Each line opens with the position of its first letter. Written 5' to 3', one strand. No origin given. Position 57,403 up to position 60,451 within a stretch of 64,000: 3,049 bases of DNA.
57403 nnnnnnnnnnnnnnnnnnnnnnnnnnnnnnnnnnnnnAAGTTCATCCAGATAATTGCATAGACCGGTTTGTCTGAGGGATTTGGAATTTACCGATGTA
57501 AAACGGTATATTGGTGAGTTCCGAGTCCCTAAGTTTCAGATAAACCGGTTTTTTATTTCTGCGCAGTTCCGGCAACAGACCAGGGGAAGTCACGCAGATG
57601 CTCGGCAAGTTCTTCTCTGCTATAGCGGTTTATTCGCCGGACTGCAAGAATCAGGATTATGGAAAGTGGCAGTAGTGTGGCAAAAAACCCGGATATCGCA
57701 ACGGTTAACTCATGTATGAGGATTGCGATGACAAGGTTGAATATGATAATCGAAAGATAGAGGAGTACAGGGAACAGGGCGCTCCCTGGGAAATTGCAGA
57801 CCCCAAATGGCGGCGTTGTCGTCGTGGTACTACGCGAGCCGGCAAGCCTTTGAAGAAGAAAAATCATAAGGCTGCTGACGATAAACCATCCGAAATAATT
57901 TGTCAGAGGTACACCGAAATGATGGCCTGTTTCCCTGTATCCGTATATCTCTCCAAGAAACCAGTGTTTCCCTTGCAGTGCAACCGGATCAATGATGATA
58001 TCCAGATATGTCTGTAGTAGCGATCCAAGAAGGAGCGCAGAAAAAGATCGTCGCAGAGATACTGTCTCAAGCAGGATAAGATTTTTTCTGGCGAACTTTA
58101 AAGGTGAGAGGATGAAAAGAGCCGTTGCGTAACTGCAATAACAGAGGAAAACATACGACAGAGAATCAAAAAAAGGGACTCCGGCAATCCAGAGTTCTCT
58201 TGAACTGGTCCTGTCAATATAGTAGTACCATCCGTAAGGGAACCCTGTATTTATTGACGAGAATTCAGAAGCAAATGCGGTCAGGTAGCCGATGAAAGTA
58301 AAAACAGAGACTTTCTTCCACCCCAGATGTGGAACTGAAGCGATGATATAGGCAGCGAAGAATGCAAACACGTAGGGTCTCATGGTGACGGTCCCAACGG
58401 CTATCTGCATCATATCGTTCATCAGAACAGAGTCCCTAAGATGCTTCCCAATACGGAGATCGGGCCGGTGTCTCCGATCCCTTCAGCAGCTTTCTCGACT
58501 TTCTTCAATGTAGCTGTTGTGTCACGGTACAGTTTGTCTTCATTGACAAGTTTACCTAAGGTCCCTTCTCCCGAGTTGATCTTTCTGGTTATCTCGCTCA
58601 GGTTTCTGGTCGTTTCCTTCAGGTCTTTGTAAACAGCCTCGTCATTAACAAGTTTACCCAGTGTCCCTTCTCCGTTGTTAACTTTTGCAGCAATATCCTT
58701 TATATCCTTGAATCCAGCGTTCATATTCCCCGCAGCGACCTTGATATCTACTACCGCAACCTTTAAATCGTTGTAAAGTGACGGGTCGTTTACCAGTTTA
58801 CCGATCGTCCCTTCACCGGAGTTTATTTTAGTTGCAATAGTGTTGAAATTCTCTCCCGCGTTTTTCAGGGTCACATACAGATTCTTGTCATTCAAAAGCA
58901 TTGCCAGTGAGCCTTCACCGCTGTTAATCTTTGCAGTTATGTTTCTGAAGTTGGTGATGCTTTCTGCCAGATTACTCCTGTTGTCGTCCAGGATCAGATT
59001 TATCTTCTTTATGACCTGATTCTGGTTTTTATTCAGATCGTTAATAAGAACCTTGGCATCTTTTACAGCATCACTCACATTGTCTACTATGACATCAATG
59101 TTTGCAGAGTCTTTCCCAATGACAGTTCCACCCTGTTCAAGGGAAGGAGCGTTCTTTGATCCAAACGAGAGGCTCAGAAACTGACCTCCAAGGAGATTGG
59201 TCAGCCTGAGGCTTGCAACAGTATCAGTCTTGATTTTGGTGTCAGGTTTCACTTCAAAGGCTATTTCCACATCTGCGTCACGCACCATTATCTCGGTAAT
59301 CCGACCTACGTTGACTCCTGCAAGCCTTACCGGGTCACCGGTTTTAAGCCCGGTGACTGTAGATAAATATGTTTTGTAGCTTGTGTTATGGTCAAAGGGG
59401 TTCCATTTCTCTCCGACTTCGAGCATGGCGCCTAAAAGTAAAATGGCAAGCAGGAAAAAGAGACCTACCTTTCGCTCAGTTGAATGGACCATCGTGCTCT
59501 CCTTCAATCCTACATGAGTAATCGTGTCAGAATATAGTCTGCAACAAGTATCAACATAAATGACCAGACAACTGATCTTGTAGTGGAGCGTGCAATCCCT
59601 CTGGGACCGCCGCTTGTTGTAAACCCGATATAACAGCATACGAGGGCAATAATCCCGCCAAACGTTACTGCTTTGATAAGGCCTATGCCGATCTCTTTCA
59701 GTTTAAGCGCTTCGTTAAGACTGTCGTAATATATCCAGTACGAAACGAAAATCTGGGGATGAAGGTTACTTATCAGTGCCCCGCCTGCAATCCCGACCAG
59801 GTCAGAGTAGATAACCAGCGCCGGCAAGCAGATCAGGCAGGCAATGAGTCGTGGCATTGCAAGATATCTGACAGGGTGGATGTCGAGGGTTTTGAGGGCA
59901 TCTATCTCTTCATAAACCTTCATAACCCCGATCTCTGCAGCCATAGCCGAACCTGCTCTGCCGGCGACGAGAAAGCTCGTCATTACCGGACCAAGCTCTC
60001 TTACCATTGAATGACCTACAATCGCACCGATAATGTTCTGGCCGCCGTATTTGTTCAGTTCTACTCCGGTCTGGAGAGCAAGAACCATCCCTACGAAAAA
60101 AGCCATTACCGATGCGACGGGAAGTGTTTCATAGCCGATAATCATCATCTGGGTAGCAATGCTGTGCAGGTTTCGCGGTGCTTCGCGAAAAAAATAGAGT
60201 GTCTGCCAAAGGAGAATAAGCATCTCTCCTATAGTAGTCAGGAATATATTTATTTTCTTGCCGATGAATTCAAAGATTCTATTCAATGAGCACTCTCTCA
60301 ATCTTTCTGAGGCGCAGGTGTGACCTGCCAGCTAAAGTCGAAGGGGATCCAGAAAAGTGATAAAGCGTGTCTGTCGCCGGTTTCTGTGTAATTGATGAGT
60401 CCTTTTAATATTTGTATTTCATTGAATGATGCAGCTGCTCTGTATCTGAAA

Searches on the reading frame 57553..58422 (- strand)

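Call 54: search_protein_families(library=pfam, proteins=[window:57553-58422:-], max_evalue=0.00001)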
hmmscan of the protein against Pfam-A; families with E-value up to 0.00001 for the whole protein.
window:57553-58422:- (289 aa): 1 family
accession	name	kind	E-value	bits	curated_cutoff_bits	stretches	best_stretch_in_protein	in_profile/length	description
PF04240.17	Caroten_synth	-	7.5e-27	95.1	25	1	20-249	8-206/209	Carotenoid biosynthesis protein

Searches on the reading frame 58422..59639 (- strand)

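Call 54: search_protein_families(library=pfam, proteins=[window:58422-59639:-], max_evalue=0.00001)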
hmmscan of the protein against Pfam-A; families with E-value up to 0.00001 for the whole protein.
window:58422-59639:- (405 aa): 1 family
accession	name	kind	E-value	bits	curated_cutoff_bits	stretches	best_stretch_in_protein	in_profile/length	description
PF02470.25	MlaD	-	8e-17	61.7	25.1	1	86-160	3-81/81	MlaD protein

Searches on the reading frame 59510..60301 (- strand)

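Call 54: search_protein_families(library=pfam, proteins=[window:59510-60301:-], max_evalue=0.00001)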
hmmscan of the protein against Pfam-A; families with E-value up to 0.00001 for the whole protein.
window:59510-60301:- (263 aa): 1 family
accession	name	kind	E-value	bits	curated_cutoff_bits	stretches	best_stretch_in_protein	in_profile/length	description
PF02405.21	MlaE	-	2.2e-76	256.6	22.5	1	49-260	2-211/212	Permease MlaE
